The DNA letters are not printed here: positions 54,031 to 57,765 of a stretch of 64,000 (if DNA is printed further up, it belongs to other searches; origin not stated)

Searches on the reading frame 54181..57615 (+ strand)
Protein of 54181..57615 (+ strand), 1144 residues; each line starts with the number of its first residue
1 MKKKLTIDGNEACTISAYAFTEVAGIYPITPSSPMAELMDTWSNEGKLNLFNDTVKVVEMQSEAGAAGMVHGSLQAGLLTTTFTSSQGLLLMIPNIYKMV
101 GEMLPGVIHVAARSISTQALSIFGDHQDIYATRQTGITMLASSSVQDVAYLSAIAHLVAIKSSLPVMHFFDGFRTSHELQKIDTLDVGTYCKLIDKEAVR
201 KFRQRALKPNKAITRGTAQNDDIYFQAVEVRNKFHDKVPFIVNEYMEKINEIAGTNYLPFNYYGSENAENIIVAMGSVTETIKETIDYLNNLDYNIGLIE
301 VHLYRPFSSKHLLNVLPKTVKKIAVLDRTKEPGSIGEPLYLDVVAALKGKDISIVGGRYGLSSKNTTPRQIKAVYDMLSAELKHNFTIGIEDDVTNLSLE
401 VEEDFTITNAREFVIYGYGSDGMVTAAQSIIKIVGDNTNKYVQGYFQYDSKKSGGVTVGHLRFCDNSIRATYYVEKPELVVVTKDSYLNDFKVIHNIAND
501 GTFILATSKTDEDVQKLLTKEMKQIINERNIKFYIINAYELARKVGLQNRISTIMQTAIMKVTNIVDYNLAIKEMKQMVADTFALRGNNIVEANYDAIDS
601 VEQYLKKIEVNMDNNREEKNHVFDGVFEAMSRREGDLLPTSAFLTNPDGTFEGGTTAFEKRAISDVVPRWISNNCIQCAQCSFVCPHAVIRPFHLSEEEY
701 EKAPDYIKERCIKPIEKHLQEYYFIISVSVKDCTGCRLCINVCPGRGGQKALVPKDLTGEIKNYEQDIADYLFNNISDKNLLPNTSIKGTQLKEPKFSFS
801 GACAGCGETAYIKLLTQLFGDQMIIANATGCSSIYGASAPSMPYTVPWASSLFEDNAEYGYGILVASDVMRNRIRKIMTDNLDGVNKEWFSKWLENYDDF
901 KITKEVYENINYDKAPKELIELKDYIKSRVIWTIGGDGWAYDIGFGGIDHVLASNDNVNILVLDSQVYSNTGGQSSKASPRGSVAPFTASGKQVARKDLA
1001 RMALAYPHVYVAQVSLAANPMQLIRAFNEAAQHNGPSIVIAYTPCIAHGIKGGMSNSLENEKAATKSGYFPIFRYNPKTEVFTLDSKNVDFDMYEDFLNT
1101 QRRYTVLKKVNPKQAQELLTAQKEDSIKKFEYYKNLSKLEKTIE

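Call 86: search_protein_families(library=ncbifam, proteins=[window:54181-57615:+], max_evalue=0.00001)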
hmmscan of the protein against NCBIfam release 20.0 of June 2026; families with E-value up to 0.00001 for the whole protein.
window:54181-57615:+ (1144 aa): 27 families (the best 25 are shown)
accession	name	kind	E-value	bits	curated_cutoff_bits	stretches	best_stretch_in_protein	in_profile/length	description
TIGR02176.1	pyruv_ox_red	equivalog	0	1466.5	911.35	1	6-1137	3-1166/1167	pyruvate:ferredoxin (flavodoxin) oxidoreductase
NF040682.1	PorA_Arch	equivalog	7.7e-51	173.2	550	1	6-379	5-372/387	pyruvate synthase subunit PorA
NF007201.0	PRK09622.1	equivalog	1.8e-42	145.7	590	1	7-384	13-384/405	2-oxoacid:ferredoxin oxidoreductase subunit alpha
NF006233.0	PRK08367.1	equivalog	2e-36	125.7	625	1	5-375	5-369/394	pyruvate ferredoxin oxidoreductase subunit alpha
NF008819.1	PRK11865.1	equivalog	7.7e-35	120.6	405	2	929-1121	92-291/300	pyruvate synthase subunit PorB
NF045764.1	PhenlGlyoxDHPadG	equivalog_domain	3.1e-31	108.3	700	1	4-376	2-377/398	NADH-dependent phenylglyoxylate dehydrogenase subunit alpha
NF008818.0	PRK11864.1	subfamily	4.9e-29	101.4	405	1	930-1125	94-291/300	3-methyl-2-oxobutanoate dehydrogenase subunit beta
NF006232.0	PRK08366.1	equivalog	1.8e-27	96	646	1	6-375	9-371/394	2-ketoisovalerate ferredoxin oxidoreductase subunit alpha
NF045792.1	OxalOxredbeta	equivalog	1.7e-24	86.4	590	1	930-1122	103-299/311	oxalate oxidoreductase subunit beta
TIGR03710.1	OAFO_sf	subfamily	6.8e-24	84.3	482.75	2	2-325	191-519/561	2-oxoacid:acceptor oxidoreductase subunit alpha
TIGR02175.1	PorC_KorC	subfamily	4.5e-19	68.9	81.1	1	412-597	3-174/177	2-oxoacid:acceptor oxidoreductase, gamma subunit, pyruvate/2-ketoisovalerate family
NF005507.0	PRK07119.1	subfamily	1.2e-17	63.8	399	1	2-325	2-303/352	3-methyl-2-oxobutanoate dehydrogenase subunit VorB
NF006412.0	PRK08659.1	equivalog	5.1e-17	62.1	411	1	2-325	3-331/378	2-oxoacid:acceptor oxidoreductase subunit alpha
NF045791.1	OxalOxredalpha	equivalog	4.7e-16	58.8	500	1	19-368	20-365/395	oxalate oxidoreductase subunit alpha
NF006321.0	PRK08534.1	equivalog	2.9e-15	56.4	225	1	412-599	3-178/181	pyruvate ferredoxin oxidoreductase subunit gamma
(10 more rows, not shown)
